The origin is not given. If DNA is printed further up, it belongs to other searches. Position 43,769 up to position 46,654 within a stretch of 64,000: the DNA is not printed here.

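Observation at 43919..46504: SEDS polymerase and its class B PBP partner fused into one 861-aa protein inside the stp-pknB cluster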

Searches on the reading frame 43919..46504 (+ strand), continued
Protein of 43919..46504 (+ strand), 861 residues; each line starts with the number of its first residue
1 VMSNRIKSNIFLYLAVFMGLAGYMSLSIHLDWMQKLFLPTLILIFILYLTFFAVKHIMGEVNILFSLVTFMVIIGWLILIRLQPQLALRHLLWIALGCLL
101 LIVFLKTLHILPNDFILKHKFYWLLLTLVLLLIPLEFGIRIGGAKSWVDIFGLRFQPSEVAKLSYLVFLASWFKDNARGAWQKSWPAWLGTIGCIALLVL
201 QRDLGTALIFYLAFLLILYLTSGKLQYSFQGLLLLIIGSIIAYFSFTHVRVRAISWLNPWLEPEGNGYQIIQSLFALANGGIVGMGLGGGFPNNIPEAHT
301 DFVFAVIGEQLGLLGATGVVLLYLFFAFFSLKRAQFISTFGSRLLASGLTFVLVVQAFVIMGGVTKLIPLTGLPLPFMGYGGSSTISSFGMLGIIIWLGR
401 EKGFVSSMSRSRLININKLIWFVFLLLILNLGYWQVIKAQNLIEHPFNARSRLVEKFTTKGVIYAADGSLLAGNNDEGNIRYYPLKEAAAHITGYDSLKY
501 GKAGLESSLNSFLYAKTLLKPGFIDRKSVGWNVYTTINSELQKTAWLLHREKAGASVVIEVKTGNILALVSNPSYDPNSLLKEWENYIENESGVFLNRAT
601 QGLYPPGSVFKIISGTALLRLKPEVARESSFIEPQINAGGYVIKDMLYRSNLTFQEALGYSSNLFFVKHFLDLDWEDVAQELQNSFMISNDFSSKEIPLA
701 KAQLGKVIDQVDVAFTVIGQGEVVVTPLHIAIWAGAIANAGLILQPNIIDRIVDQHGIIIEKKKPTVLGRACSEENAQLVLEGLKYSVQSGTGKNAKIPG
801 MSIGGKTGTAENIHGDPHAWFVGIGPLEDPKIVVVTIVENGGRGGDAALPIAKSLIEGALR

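Call 20: find_encoding_contigs(protein=P0011, flank=8000, max_places=2)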
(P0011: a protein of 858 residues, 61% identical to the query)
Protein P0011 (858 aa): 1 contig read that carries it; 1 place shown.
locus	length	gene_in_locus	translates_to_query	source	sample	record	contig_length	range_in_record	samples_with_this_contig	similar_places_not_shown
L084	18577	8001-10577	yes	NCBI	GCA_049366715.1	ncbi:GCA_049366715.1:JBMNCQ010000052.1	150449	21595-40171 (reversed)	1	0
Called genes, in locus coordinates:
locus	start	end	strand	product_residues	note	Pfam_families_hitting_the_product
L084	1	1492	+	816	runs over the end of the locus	PF17764:PriA_3primeBD, PF00270:DEAD, PF04851:ResIII, PF18319:Zn_ribbon_PriA, PF00271:Helicase_C, PF18074:PriA_C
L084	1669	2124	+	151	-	PF01327:Pep_deformylase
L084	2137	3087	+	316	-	PF00551:Formyl_trans_N, PF02911:Formyl_trans_C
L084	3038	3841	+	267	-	PF01976:DUF116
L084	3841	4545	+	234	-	PF04298:Zn_peptidase_2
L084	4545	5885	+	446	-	PF01029:NusB, PF22458:RsmF-B_ferredox, PF01209:Ubie_methyltran (faint), PF01189:Methyltr_RsmB-F, PF01728:FtsJ (weak), PF13847:Methyltransf_31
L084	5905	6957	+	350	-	PF21016:RlmN_N, PF04055:Radical_SAM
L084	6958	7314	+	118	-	-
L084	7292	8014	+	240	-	PF00481:PP2C, PF13672:PP2C_2, PF07228:SpoIIE (weak)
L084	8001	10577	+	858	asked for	PF01098:FTSW_RODA_SPOVE, PF21922:PBP_dimer_2 (weak), PF00905:Transpeptidase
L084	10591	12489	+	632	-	PF00069:Pkinase, PF07714:PK_Tyr_Ser-Thr, PF01636:APH (faint), PF03109:ABC1, PF03793:PASTA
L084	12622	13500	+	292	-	PF16745:RsgA_N, PF03193:RsgA_GTPase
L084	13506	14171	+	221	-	PF00834:Ribul_P_3_epim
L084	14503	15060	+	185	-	PF12822:ECF_trnsprt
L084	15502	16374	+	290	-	PF01430:HSP33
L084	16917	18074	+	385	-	PF00465:Fe-ADH, PF13685:Fe-ADH_2, PF25137:ADH_Fe_C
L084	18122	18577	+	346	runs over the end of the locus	PF08240:ADH_N, PF16912:Glu_dehyd_C (weak), PF00107:ADH_zinc_N, PF13602:ADH_zinc_N_2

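Call 21: find_encoding_contigs(protein=P0014, flank=8000, max_places=2)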
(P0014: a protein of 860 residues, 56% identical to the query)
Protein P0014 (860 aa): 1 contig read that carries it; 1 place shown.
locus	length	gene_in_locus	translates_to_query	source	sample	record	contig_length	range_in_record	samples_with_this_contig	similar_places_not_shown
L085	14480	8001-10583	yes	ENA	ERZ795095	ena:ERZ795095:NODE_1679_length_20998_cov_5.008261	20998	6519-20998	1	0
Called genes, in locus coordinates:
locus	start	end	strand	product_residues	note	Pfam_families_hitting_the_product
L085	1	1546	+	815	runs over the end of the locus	PF17764:PriA_3primeBD, PF00270:DEAD, PF04851:ResIII, PF18319:Zn_ribbon_PriA, PF00271:Helicase_C, PF18074:PriA_C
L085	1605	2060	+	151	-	PF01327:Pep_deformylase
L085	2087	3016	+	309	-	PF00551:Formyl_trans_N, PF02911:Formyl_trans_C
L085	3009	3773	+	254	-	PF01976:DUF116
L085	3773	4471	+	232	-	PF04298:Zn_peptidase_2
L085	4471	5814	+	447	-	PF01029:NusB, PF22458:RsmF-B_ferredox, PF01209:Ubie_methyltran (weak), PF01728:FtsJ, PF01189:Methyltr_RsmB-F, PF13847:Methyltransf_31, PF02390:Methyltransf_4 (faint), PF13649:Methyltransf_25 (weak)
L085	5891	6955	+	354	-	PF21016:RlmN_N, PF04055:Radical_SAM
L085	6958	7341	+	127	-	-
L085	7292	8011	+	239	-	PF00481:PP2C, PF13672:PP2C_2, PF07228:SpoIIE (weak)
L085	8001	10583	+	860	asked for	PF01098:FTSW_RODA_SPOVE, PF03717:PBP_dimer (faint), PF21922:PBP_dimer_2 (weak), PF00905:Transpeptidase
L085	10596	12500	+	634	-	PF00069:Pkinase, PF01636:APH (faint), PF03109:ABC1 (weak), PF07714:PK_Tyr_Ser-Thr, PF03793:PASTA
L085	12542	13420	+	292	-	PF16745:RsgA_N, PF03193:RsgA_GTPase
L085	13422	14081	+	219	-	PF00834:Ribul_P_3_epim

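Call 25: search_protein_families(library=pfam, proteins=[L001:6961-7341:+, L084:6958-7314:+], max_evalue=10)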
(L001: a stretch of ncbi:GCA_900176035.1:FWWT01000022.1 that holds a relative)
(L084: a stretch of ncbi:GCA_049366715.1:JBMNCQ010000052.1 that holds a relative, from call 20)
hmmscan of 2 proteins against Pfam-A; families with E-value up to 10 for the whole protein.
L001:6961-7341:+ (126 aa): 2 families
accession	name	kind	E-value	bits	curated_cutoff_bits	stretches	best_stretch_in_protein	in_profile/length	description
PF04369.19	Lactococcin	-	0.098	13.3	23.1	1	86-109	4-27/60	Lactococcin-like family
PF13567.11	DUF4131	-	0.26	11.4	31.6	1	9-102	30-128/165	Domain of unknown function (DUF4131)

L084:6958-7314:+ (118 aa): 1 family
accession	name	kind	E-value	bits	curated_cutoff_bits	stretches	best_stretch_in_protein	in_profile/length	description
PF24227.1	DUF7443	-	0.0018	18.3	27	1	78-100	7-29/58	Domain of unknown function (DUF7443)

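Call 43: predict_structure(alignment_id=A2)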
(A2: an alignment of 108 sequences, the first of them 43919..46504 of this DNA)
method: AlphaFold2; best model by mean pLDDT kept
length: 861 residues; sequences in the alignment: 108
mean_pLDDT: 93.3   pTM: 0.82
mean pLDDT of the five models: 93.3, 93.3, 92.5, 92.5, 92.4
residues with pLDDT >= 90: 714; 70-90: 132; 50-70: 12; < 50: 3
segments of 3 or more residues with pLDDT < 50: 1-3
pLDDT, mean of each block of 10 residues (from residue 1): 58 91 87 89 96 92 92 96 92 97 94 86 97 94 87 91 96 84 88 94 94 96 93 94 91 92 90 95 88 87 94 97 98 94 96 97 93 91 95 94 89 97 98 95 86 84 97 86 97 93 94 83 73 98 97 98 98 97 93 94 97 98 96 95 94 97 97 96 95 95 94 95 96 98 98 96 96 98 98 95 96 93 97 98 96 97 91
secondary structure, 60 per line:
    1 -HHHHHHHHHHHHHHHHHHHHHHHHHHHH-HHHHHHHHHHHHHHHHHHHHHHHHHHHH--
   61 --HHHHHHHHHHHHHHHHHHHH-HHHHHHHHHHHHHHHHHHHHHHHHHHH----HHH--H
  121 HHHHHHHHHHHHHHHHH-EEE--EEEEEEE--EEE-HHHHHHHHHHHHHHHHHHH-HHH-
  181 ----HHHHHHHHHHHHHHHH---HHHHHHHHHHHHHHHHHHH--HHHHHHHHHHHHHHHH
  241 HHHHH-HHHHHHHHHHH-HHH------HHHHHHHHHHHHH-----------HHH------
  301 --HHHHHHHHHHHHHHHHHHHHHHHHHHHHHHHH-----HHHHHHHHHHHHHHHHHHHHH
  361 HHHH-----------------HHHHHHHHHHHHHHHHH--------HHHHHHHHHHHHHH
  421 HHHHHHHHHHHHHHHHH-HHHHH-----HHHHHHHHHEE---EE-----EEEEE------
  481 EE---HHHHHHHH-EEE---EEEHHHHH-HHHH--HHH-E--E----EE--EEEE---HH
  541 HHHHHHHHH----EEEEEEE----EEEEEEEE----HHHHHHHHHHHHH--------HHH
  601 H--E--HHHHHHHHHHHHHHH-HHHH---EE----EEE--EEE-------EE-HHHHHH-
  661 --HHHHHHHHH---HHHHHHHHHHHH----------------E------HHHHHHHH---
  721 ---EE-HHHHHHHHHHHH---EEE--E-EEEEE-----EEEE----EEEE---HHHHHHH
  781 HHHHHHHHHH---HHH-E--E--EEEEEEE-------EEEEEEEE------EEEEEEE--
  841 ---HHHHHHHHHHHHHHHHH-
elements in order (helices of 4 or more, strands of 3 or more residues): H2-29 H31-58 H63-82 H84-110 H120-137 E139-141 E144-150 E153-155 H157-175 H185-200 H204-222 H225-245 H247-257 H268-280 H303-334 H340-364 H382-398 H407-437 H439-443 H449-457 E470-474 H486-493 E495-497 E501-503 H504-508 H510-513 E532-535 H539-549 E554-560 E565-572 H577-589 H598-601 H607-621 H623-626 E636-638 E641-643 H654-659 H663-671 H675-686 H710-717 H727-738 E742-744 E749-753 E759-762 E767-770 H774-790 E804-810 E818-825 E832-838 H844-860

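Call 46: fold_search(model_id=the predicted structure, library=pdb)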
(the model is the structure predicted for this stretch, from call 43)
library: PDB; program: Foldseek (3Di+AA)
matches with E <= 10: 1029; with E <= 0.001: 601
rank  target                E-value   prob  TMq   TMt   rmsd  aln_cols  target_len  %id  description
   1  4r0q_B                6.9e-26  1.00  0.42  0.86   3.3       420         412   28  Structure of a putative peptidoglycan glycosyltransferase from Atopobium parvulum in complex with cephalothin (released 2014-08-27)
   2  3upp_A                8.4e-26  1.00  0.44  0.83   3.1       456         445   29  Structure of penicillin-binding protein A from M. tuberculosis: ceftrixaone acyl-enzyme complex (released 2012-10-24)
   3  4r3j_A                9.5e-26  1.00  0.42  0.87   2.3       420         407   28  Structure of a putative peptidoglycan glycosyltransferase from Atopobium parvulum in complex with cefapirin (released 2014-09-17)
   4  3upp_B                1.6e-25  1.00  0.44  0.85   2.6       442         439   30  Structure of penicillin-binding protein A from M. tuberculosis: ceftrixaone acyl-enzyme complex (released 2012-10-24)
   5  3un7_B                1.8e-25  1.00  0.43  0.84   2.8       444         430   30  Crystal structure of PBPA from MYCOBACTERIUM TUBERCULOSIS (released 2012-10-24)
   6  3upn_B                2.6e-25  1.00  0.44  0.85   2.9       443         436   30  Structure of penicillin-binding protein A from M. tuberculosis: imipenem acyl-enzyme complex (released 2012-10-24)
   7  4r23_B                2.8e-25  1.00  0.42  0.86   3.1       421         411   29  Structure of a putative peptidoglycan glycosyltransferase from Atopobium parvulum in complex with dicloxacillin (released 2014-09-17)
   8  3upn_A                3.7e-25  1.00  0.44  0.86   2.8       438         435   30  Structure of penicillin-binding protein A from M. tuberculosis: imipenem acyl-enzyme complex (released 2012-10-24)
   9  4r1g_B                4.9e-25  1.00  0.43  0.85   3.4       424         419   28  Structure of a putative peptidoglycan glycosyltransferase from Atopobium parvulum in complex with cloxacillin (released 2014-08-27)
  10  4r3j_B                5.2e-25  1.00  0.43  0.88   2.3       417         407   28  Structure of a putative peptidoglycan glycosyltransferase from Atopobium parvulum in complex with cefapirin (released 2014-09-17)
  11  3upo_A                5.4e-25  1.00  0.44  0.83   2.9       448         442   30  Structure of penicillin-binding protein A from M. tuberculosis: penicillin G acyl-enzyme complex (released 2012-10-24)
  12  4r0q_A                5.6e-25  1.00  0.42  0.86   3.3       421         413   29  Structure of a putative peptidoglycan glycosyltransferase from Atopobium parvulum in complex with cephalothin (released 2014-08-27)
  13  4r23_A                6.9e-25  1.00  0.43  0.86   3.3       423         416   29  Structure of a putative peptidoglycan glycosyltransferase from Atopobium parvulum in complex with dicloxacillin (released 2014-09-17)
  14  3upo_B                1.6e-24  1.00  0.44  0.85   2.7       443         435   30  Structure of penicillin-binding protein A from M. tuberculosis: penicillin G acyl-enzyme complex (released 2012-10-24)
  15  4ra7_B                1.6e-24  1.00  0.43  0.86   3.3       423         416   28  Structure of a putative peptidoglycan glycosyltransferase from Atopobium parvulum in complex with nafcillin (released 2014-09-24)
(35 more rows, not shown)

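Call 47: search_solved_structures(query=P0050, max_evalue=1e-30, show_alignments=0)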
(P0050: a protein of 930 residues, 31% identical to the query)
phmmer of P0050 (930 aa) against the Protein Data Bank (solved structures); distinct sequences matched with E-value up to 1e-30: 11.
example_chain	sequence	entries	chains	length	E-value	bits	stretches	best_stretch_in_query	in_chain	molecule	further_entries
4mnr_A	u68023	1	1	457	2.2e-124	419.9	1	485-930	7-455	Peptidoglycan glycosyltransferase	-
4jbf_A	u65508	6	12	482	1.3e-114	387.5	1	475-913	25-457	Peptidoglycan glycosyltransferase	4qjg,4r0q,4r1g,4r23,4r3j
4ra7_A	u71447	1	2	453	5.7e-114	385.4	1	485-913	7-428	Peptidoglycan glycosyltransferase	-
4n1x_A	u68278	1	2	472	1.1e-112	381.2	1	488-913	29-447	Peptidoglycan glycosyltransferase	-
3lo7_A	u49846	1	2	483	2.5e-38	135.1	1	480-912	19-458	Penicillin-binding protein A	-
3un7_A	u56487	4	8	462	1.4e-37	132.6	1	488-912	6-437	Penicillin-binding protein A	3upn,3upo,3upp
25hr_A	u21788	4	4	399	1.9e-35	125.6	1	78-428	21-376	Probable peptidoglycan glycosyltransferase FtsW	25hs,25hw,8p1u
8bh1_A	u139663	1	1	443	2e-35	125.5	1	78-428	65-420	Probable peptidoglycan glycosyltransferase FtsW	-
8zpc_A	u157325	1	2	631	2.3e-34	122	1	527-880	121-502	Peptidoglycan D,D-transpeptidase MrdA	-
7zg8_AAA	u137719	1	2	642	2.5e-34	121.9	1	527-880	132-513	Peptidoglycan D,D-transpeptidase MrdA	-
7kis_A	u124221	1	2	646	8.7e-31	110.2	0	540-881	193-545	Peptidoglycan D,D-transpeptidase MrdA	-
